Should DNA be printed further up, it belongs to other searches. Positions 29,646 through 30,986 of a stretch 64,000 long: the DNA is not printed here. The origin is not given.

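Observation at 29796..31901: Two PilT paralogs have lost the catalytic lysine, glutamate and histidine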

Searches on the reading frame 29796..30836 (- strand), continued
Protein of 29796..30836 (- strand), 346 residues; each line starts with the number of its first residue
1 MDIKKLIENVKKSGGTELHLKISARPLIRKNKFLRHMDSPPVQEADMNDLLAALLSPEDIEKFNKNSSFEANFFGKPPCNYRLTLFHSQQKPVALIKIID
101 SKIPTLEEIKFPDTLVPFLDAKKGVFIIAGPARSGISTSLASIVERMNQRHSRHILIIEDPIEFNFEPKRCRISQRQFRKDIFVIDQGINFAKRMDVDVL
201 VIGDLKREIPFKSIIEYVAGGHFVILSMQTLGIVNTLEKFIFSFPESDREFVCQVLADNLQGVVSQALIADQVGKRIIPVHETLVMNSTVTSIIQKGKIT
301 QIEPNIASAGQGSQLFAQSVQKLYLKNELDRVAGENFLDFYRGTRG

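Call 19: find_encoding_contigs(protein=P0016, flank=9000, max_places=1)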
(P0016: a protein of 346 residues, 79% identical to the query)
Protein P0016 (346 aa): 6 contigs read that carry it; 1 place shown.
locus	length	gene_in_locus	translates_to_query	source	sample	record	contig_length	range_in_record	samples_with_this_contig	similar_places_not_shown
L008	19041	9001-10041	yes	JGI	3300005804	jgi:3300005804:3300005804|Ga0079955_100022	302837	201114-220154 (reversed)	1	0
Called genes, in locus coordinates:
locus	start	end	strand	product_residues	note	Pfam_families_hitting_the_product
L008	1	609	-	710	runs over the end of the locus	PF17191:RecG_wedge, PF00270:DEAD, PF04851:ResIII, PF00271:Helicase_C, PF19833:RecG_dom3_C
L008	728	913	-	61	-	-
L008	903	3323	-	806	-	PF13646:HEAT_2, PF13646:HEAT_2, PF01602:Adaptin_N, PF13646:HEAT_2, PF13432:TPR_16 (weak), PF14559:TPR_19 (weak), PF25063:ARM_TT21_C (weak), PF13414:TPR_11, +22 more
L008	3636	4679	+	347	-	PF00437:T2SSE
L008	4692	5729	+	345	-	PF00437:T2SSE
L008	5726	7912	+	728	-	PF11838:ERAP1_C (faint), PF13646:HEAT_2, PF13646:HEAT_2, PF13646:HEAT_2, PF14559:TPR_19 (weak), PF12895:ANAPC3 (weak), PF00515:TPR_1 (weak), PF14559:TPR_19, +14 more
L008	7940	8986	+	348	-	PF00437:T2SSE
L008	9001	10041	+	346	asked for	PF00437:T2SSE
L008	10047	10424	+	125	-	PF07963:N_methyl (faint)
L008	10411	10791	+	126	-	-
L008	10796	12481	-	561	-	PF02463:SMC_N, PF13175:AAA_15, PF13401:AAA_22 (faint), PF13476:AAA_23, PF13304:AAA_21 (faint)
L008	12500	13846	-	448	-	PF08486:SpoIID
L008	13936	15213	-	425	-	PF03773:ArsP_1, PF00403:HMA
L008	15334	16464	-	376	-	-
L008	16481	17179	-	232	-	PF02254:TrkA_N, PF03807:F420_oxidored (faint), PF02080:TrkA_C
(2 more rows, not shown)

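Call 20: find_encoding_contigs(protein=P0024, flank=9000, max_places=1)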
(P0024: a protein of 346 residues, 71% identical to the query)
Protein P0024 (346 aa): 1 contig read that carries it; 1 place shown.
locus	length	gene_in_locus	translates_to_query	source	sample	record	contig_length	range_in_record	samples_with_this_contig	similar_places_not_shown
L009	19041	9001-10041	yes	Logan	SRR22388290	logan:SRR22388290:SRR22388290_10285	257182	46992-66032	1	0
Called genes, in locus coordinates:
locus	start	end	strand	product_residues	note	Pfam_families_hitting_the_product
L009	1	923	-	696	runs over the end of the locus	PF17191:RecG_wedge, PF00270:DEAD, PF04851:ResIII, PF00271:Helicase_C, PF19833:RecG_dom3_C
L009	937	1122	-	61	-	-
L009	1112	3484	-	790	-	PF13646:HEAT_2, PF13646:HEAT_2, PF01602:Adaptin_N, PF13646:HEAT_2, PF14559:TPR_19 (weak), PF13414:TPR_11 (weak), PF23914:TPR_CcmH_CycH (weak), PF00515:TPR_1 (weak), +22 more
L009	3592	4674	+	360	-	PF00437:T2SSE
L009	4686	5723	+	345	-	PF00437:T2SSE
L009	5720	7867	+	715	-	PF13646:HEAT_2, PF13646:HEAT_2 (weak), PF13646:HEAT_2 (weak), PF14559:TPR_19 (weak), PF21545:T7SS_EccA1_N (weak), PF13424:TPR_12, PF12895:ANAPC3, PF14559:TPR_19, +15 more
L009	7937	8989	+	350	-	PF00437:T2SSE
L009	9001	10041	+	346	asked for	PF00437:T2SSE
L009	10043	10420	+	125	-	PF07963:N_methyl (weak)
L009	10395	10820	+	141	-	-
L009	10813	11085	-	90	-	PF00216:Bac_DNA_binding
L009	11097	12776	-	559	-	PF02463:SMC_N, PF13175:AAA_15, PF13476:AAA_23, PF13304:AAA_21 (faint)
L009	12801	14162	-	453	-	PF08486:SpoIID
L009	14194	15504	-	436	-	PF03773:ArsP_1, PF00403:HMA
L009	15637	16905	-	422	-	PF00515:TPR_1 (faint), PF07719:TPR_2 (faint), PF13181:TPR_8 (faint), PF14853:Fis1_TPR_C (faint), PF13174:TPR_6 (faint), PF13428:TPR_14 (faint), PF13432:TPR_16 (faint), PF23914:TPR_CcmH_CycH, +1 more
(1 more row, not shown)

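Call 40: predict_structure(alignment_id=A2)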
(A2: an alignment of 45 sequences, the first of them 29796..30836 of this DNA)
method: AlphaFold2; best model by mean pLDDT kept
length: 346 residues; sequences in the alignment: 45
mean_pLDDT: 91.0   pTM: 0.84
mean pLDDT of the five models: 91.0, 90.6, 89.8, 89.4, 88.2
residues with pLDDT >= 90: 249; 70-90: 88; 50-70: 9; < 50: 0
segments of 3 or more residues with pLDDT < 50: none
pLDDT, mean of each block of 10 residues (from residue 1): 86 91 93 87 92 90 90 81 92 91 91 94 96 91 96 94 90 91 87 93 82 94 95 95 95 97 95 80 94 95 86 93 92 93 78
secondary structure, 60 per line:
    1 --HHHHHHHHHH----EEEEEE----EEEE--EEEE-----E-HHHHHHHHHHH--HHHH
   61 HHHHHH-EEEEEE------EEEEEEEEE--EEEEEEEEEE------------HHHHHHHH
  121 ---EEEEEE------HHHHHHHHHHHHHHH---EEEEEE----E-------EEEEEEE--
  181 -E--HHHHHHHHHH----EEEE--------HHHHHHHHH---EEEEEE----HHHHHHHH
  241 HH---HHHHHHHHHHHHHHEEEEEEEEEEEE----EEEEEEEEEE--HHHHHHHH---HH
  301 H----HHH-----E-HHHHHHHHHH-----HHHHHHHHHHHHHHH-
elements in order: H3-12 E17-22 E27-30 E33-36 H44-54 H57-66 E68-73 E80-88 E91-100 H113-120 E124-129 H136-150 E154-159 E172-178 H185-194 E199-202 H211-219 E223-228 H233-242 H246-259 E260-271 E276-285 H288-295 H316-325 H331-345

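Call 44: fold_search(model_id=the predicted structure, library=pdb)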
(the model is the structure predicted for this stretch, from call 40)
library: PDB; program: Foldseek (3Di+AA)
matches with E <= 10: 1835; with E <= 0.001: 368
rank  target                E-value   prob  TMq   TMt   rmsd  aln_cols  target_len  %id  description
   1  6ok2_A                1.3e-34  1.00  0.85  0.83   3.0       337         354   26  PilT4 from Geobacter metallireducens bound to ADP: C3ocococ conformation (released 2019-11-20)
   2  6ojy_B                2.6e-34  1.00  0.82  0.80   3.4       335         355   26  Methylated PilT4 from Geobacter metallireducens bound to sulfate: C3ocococ conformation (released 2019-11-20)
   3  6olk_A                4.0e-34  1.00  0.83  0.83   3.3       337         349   26  CryoEM structure of PilT4 from Geobacter metallireducens without adding nucleotide: C3ocococ conformation (released 2019-11-20)
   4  6ojy_C                5.7e-34  1.00  0.84  0.82   3.1       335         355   26  Methylated PilT4 from Geobacter metallireducens bound to sulfate: C3ocococ conformation (released 2019-11-20)
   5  6ojz_C                6.1e-34  1.00  0.80  0.79   3.8       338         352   26  PilT4 from Geobacter metallireducens bound to ADP with partial occupancy: C3ocococ conformation (released 2019-11-20)
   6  6ojy_E                7.3e-34  1.00  0.85  0.82   3.2       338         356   26  Methylated PilT4 from Geobacter metallireducens bound to sulfate: C3ocococ conformation (released 2019-11-20)
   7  5zfq_A                9.9e-34  1.00  0.87  0.83   2.8       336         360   26  Crystal structure of PilT-4, a retraction ATPase motor of Type IV pilus , from Geobacter sulfurreducens (released 2018-09-19)
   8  6okv_B                1.2e-33  1.00  0.83  0.82   3.4       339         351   26  PilT4 from Geobacter metallireducens bound to AMP-PNP: C2ccocco conformation (released 2019-11-20)
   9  6okv_D                1.5e-33  1.00  0.84  0.81   3.2       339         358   26  PilT4 from Geobacter metallireducens bound to AMP-PNP: C2ccocco conformation (released 2019-11-20)
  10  3jvv_C                1.6e-33  1.00  0.80  0.82   3.4       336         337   26  Crystal Structure of P. aeruginosa PilT with bound AMP-PCP (released 2010-06-02)
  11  6ojx_B                2.0e-33  1.00  0.82  0.80   3.5       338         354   26  PilT4 from Geobacter metallireducens bound to ATP (released 2019-11-20)
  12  6ojy_D                2.2e-33  1.00  0.83  0.82   3.4       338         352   26  Methylated PilT4 from Geobacter metallireducens bound to sulfate: C3ocococ conformation (released 2019-11-20)
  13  6ojy_A                2.3e-33  1.00  0.85  0.84   3.1       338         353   26  Methylated PilT4 from Geobacter metallireducens bound to sulfate: C3ocococ conformation (released 2019-11-20)
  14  6ojz_D                2.6e-33  1.00  0.87  0.83   2.9       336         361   26  PilT4 from Geobacter metallireducens bound to ADP with partial occupancy: C3ocococ conformation (released 2019-11-20)
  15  9n32_B                4.0e-33  1.00  0.90  0.88   2.2       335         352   25  PilU from Pseudomonas aeruginosa: C3ocococ conformation (released 2025-12-10)
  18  3jvu_C                5.4e-33  1.00  0.81  0.83   3.4       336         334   26  Crystal structure of unliganded P. aeruginosa PilT (released 2010-07-21)
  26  3jvu_A                5.8e-32  1.00  0.82  0.84   3.3       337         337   26  Crystal structure of unliganded P. aeruginosa PilT (released 2010-07-21)
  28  5fl3                  1.3e-31  1.00  0.84  0.83   3.1       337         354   23  PilT2 from Thermus thermophilus (released 2015-11-11)
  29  3jvu_B                7.4e-31  1.00  0.74  0.80   3.9       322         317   26  Crystal structure of unliganded P. aeruginosa PilT (released 2010-07-21)
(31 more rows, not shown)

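Call 47: search_protein_representatives(alignment_id=A2)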
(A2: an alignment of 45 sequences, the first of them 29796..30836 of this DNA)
Query: 45 sequences, 346 profile positions. Proteins with E-value up to 0.001 (for the whole library): 25937; up to 1e-10: 11794; up to 1e-30: 4919. The best 150 are listed.
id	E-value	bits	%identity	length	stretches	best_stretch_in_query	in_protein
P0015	2.2e-177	605.6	-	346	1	1-345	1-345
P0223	7.7e-109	380.2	-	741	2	2-338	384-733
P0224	1.3e-108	379.4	-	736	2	3-345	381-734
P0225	3.4e-108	378.0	-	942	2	3-334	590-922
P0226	1.8e-107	375.7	-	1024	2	2-339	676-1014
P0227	2.2e-103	362.3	-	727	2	2-336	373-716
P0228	5.8e-99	347.7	-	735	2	3-339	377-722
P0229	8.6e-91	320.8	-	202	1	145-346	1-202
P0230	2.1e-90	319.6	-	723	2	2-332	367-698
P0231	6.9e-86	304.7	-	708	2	3-335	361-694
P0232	8.2e-85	301.2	-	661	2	5-290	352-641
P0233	2.2e-79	283.3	-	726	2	118-337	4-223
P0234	6.4e-78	278.5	-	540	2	2-274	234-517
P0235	1.4e-71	257.6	-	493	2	8-334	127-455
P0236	1.7e-68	247.5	-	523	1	8-340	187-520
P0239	4.3e-66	239.6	-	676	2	4-302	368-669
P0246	3.8e-64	233.2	-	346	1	1-333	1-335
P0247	1.2e-63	231.6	-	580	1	2-338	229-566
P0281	3.1e-61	223.6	-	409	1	1-336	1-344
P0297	1.2e-60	221.6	-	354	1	2-338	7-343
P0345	5.4e-59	216.2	-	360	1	3-334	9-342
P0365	1.4e-58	214.8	-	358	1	3-331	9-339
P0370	2.1e-58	214.3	-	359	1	3-331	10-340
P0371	2.1e-58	214.3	-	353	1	2-335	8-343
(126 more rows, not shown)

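Call 51: find_related_loci(query=A2, collection=genome_contigs, flank=9000)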
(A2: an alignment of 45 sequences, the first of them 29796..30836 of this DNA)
Query A2 (346 aa) in genome_contigs; peptide patterns used: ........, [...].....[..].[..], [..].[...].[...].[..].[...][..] (x = any residue, [..] = any of these).
600 stretches matched a pattern (row limit reached: there are more); 598 encode a relative of the query (tblastn E <= 1e-3); the best 80 are kept; 80 distinct loci.
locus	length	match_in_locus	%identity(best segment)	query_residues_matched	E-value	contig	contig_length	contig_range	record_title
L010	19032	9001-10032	53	1-345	2e-124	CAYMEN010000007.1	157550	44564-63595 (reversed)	MAG TPA_asm: uncultured bacterium isolate SRP263991_co7_86 genome assembly, contig: NODE_39_length_157550_cov_10.121223,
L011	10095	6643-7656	33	1-342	3e-51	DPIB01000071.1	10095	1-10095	MAG TPA_asm: Fervidobacterium sp. isolate UBA8200 contig_33346, whole genome shotgun sequence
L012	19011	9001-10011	31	1-342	7e-51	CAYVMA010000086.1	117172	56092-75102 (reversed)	MAG TPA_asm: uncultured Fervidobacterium sp. isolate binchicken_co25_110 genome assembly, contig: k141_114094, whole gen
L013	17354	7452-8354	30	2-302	8e-48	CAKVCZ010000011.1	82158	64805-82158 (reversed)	MAG: uncultured Candidatus Melainabacteria bacterium isolate REFINED_METABAT215_TOP10_CONTIGS_1500_ASSEMBLY_K77_MERGED__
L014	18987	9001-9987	30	2-329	3e-47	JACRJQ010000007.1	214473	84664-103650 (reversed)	MAG: Candidatus Taylorbacteria bacterium isolate NC_groundwater_1833_Pr3_B-0.1um_56_22 SR-2_scaffold_141_3025606, whole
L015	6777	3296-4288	27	1-331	2e-47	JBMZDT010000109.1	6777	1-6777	MAG: Leucothrix sp. isolate ME_XS_2203_1_bin_25 ME_XS_2203_1_bin_25_118, whole genome shotgun sequence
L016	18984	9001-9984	30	3-329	1e-46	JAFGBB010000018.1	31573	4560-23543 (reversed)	MAG: Candidatus Wolfebacteria bacterium isolate Zod_Metabat.1002 k87_6414503, whole genome shotgun sequence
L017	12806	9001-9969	30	6-327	5e-47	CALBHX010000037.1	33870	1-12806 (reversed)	MAG TPA_asm: uncultured Lentisphaeraceae bacterium isolate SRR1747054_bin.45_CONCOCT_v1.1_MAG genome assembly, contig: E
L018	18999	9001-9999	29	1-331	7e-47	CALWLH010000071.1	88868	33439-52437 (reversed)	MAG: uncultured Lachnospiraceae bacterium isolate E04__bin283 genome assembly, contig: E04__k127_8474967, whole genome s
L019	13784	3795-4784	29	1-330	3e-46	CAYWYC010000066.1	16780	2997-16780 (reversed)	MAG TPA_asm: uncultured Candidatus Sumerlaeota bacterium isolate SRP252850_co1_211 genome assembly, contig: NODE_6295_le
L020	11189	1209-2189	30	1-327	9e-46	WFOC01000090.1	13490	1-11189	MAG: Gammaproteobacteria bacterium isolate S012_134 k151_369644, whole genome shotgun sequence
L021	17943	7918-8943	28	3-346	1e-45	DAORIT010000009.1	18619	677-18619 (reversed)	MAG TPA_asm: Parcubacteria group bacterium isolate AMR_MDS_5570 NODE_486_length_18619_cov_53.639733, whole genome shotgu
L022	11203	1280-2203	28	2-310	1e-45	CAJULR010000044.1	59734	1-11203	TPA_asm: Candidatus Gastranaerophilales bacterium isolate MGBC159243 genome assembly, contig: MGBC159243.44, whole genom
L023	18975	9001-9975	30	1-323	9e-46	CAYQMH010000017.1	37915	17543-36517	MAG TPA_asm: uncultured bacterium isolate binchicken_co34_518 genome assembly, contig: NODE_1488_length_37915_cov_28.959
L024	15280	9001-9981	28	1-324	3e-45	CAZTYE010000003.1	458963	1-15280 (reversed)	MAG TPA_asm: uncultured Ignavibacteria bacterium isolate binchicken_co16_162 genome assembly, contig: NODE_9_length_4589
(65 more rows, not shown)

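Call 52: list_cluster_members(proteins=[P0281, P0247, P0246, P0370, P0371, P0345, P0297, P0365, P0231, P0239])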
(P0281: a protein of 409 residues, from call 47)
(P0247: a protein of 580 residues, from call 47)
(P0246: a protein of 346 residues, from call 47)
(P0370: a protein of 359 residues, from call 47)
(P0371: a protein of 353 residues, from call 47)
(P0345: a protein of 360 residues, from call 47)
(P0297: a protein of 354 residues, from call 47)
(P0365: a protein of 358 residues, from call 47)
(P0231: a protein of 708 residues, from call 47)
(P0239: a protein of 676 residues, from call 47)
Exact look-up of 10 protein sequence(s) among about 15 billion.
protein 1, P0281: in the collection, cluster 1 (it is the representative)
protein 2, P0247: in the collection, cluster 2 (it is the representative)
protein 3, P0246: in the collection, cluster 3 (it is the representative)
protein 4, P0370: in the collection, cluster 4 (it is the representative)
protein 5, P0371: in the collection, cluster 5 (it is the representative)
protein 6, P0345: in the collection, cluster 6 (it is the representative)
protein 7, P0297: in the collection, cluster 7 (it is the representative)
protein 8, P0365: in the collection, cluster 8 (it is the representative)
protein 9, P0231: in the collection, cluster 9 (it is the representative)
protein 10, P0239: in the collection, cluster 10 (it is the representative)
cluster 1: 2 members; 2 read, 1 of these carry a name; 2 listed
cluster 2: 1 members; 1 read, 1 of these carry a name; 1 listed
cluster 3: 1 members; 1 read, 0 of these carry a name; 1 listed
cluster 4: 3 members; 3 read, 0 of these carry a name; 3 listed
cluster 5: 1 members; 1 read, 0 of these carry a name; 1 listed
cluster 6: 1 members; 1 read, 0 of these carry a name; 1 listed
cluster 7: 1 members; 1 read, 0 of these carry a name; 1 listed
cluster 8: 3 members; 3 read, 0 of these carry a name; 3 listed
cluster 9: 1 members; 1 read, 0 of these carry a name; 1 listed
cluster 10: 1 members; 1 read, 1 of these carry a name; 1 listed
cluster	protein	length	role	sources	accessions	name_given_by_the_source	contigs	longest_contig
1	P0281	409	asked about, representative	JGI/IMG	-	twitching motility protein PilT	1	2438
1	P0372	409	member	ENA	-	-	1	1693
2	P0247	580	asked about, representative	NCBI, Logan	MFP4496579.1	MAG: PilT/PilU family type 4a pilus ATPase [Vulcanimicrobiota bacterium]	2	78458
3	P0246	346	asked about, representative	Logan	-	-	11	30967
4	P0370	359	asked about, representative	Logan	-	-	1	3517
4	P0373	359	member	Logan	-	-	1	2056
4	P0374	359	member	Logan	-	-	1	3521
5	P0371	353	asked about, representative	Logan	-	-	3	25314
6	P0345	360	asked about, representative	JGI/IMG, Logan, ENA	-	-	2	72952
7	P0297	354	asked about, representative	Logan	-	-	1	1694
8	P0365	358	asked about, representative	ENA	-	-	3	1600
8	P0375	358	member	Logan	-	-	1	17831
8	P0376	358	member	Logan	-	-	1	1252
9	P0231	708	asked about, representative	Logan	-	-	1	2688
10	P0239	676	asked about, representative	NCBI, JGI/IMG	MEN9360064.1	MAG: hypothetical protein RL095_1599 [Verrucomicrobiota bacterium] | twitching motility protein PilT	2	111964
